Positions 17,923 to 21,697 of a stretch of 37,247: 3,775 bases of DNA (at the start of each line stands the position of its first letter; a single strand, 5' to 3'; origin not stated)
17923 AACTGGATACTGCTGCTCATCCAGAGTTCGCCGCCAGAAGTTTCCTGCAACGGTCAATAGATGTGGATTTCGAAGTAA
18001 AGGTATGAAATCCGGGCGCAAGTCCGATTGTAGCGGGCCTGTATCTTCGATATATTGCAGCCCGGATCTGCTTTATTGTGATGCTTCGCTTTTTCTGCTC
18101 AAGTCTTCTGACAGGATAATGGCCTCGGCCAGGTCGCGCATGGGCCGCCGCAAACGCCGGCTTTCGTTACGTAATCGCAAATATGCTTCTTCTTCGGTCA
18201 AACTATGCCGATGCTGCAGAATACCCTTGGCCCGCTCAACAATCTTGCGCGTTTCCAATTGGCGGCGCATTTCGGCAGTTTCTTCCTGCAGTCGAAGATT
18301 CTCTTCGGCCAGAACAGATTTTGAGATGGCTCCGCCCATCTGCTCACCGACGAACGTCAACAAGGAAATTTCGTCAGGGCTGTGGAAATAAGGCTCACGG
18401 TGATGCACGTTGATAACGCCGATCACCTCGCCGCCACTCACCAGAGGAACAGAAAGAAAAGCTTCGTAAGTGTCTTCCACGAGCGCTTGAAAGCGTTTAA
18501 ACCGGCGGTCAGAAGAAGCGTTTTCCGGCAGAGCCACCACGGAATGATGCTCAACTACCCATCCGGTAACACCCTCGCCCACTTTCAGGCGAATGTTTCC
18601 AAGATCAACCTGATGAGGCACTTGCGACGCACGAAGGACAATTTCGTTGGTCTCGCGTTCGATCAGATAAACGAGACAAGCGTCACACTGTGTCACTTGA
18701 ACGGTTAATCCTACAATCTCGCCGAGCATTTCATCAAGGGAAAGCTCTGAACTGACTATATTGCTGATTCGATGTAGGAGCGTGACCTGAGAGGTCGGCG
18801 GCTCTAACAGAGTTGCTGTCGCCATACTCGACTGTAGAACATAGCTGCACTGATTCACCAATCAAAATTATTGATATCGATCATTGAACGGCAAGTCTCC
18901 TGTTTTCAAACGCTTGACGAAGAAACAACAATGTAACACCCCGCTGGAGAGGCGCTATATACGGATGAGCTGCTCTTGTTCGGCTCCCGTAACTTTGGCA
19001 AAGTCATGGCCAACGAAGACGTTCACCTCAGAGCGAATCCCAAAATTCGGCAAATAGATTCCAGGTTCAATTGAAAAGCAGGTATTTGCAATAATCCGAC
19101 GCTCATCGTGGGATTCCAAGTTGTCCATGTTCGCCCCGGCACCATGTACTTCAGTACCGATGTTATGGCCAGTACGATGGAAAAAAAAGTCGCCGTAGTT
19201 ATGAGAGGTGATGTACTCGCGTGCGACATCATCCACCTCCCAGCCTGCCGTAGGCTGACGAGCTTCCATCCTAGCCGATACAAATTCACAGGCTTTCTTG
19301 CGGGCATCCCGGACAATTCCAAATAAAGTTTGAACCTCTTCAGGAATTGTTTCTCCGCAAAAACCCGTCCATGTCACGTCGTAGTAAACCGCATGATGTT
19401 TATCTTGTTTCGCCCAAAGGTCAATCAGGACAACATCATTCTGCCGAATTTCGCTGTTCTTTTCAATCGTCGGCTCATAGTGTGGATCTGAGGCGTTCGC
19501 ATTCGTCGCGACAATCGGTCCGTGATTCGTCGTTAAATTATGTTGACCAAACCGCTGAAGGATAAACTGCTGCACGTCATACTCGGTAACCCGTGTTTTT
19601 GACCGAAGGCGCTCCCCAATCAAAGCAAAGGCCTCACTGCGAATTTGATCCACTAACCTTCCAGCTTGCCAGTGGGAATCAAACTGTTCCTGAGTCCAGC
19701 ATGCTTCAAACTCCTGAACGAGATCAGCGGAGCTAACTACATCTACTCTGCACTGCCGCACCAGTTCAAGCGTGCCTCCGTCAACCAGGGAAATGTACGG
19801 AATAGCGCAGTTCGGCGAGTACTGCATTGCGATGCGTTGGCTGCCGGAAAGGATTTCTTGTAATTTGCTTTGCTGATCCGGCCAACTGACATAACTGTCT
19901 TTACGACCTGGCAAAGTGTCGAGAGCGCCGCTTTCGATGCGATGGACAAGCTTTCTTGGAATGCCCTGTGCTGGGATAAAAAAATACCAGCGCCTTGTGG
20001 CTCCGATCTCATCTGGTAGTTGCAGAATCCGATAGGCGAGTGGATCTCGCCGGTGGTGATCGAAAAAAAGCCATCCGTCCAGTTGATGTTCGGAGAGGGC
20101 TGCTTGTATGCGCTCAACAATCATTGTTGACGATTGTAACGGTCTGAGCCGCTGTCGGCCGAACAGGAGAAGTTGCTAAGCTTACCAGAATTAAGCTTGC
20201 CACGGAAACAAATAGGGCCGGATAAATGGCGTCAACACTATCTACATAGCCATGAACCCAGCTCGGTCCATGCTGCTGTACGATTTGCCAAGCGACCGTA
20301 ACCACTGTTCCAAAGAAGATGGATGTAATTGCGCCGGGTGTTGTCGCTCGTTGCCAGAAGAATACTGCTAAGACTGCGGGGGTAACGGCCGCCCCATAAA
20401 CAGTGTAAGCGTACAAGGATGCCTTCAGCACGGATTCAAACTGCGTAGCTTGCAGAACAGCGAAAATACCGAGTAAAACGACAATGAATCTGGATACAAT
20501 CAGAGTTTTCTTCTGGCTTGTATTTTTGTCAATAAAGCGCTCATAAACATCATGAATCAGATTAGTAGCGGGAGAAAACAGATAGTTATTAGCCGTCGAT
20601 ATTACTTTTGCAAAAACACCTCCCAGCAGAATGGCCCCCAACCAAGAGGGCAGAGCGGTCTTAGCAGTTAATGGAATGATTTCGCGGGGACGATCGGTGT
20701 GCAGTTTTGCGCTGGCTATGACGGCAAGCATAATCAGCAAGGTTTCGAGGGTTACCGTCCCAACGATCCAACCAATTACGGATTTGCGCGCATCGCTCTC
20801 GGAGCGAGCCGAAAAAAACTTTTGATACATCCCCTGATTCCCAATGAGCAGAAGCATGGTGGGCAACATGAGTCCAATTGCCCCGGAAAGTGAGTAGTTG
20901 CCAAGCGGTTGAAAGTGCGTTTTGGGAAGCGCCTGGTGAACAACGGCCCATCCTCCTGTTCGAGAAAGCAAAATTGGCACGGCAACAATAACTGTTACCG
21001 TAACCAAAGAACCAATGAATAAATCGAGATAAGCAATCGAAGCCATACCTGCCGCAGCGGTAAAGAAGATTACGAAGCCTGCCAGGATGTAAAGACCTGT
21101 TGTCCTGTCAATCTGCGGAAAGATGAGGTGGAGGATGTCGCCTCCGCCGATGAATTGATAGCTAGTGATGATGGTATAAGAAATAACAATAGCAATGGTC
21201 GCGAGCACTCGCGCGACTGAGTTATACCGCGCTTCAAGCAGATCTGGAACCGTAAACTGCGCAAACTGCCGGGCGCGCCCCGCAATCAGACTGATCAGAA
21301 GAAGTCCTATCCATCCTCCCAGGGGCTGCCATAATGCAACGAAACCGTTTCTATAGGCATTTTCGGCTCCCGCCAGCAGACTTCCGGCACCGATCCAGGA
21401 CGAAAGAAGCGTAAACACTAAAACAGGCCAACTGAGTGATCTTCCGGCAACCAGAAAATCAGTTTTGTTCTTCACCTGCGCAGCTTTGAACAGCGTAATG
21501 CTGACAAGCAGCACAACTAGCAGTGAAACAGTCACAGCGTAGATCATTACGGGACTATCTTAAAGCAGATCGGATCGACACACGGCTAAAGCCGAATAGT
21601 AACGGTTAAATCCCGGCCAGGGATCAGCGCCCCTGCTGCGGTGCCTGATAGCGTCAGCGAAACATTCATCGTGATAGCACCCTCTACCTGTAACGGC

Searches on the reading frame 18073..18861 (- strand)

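Call 7: search_protein_families(library=pfam, proteins=[window:18073-18861:-], max_evalue=0.1)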
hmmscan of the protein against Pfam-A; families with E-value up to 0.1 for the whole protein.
window:18073-18861:- (262 aa): 4 families
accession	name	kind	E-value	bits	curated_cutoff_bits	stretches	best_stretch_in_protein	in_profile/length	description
PF03861.19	ANTAR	-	1.4e-18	66.8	27.3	1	197-249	2-54/54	ANTAR domain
PF13185.12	GAF_2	-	1.8e-18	67.5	28.6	1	40-179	2-135/136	GAF domain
PF01590.32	GAF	-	2.6e-18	67.3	22.4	1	42-179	2-133/133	GAF domain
PF13492.12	GAF_3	-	2.2e-12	48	27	1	41-180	1-128/129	GAF domain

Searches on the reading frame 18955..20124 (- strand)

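Call 7: search_protein_families(library=pfam, proteins=[window:18955-20124:-], max_evalue=0.1)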
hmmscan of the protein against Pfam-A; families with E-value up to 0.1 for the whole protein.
window:18955-20124:- (389 aa): 1 family
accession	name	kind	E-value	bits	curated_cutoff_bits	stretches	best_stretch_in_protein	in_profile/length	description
PF00557.29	Peptidase_M24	-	4e-37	128.5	23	1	153-371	5-206/208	Metallopeptidase family M24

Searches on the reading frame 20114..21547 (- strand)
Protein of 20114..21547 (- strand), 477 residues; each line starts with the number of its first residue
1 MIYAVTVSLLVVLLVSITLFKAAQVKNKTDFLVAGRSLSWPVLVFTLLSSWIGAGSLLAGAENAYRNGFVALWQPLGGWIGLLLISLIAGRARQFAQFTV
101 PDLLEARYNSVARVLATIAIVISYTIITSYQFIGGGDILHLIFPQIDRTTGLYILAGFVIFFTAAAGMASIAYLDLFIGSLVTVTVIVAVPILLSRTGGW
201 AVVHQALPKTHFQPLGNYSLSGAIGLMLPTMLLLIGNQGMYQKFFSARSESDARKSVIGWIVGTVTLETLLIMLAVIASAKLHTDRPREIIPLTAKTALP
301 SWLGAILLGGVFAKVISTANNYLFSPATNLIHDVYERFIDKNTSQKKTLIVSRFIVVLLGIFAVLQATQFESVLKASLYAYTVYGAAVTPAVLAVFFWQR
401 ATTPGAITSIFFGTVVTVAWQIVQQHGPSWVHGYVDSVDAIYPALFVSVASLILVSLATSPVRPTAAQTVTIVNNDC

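Call 7: search_protein_families(library=pfam, proteins=[window:20114-21547:-], max_evalue=0.1)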
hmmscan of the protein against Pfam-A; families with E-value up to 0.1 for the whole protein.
window:20114-21547:- (477 aa): 1 family
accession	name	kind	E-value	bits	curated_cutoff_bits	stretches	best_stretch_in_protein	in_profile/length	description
PF00474.23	SSF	-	1.1e-35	123.7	22.8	1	31-413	1-406/406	Sodium:solute symporter family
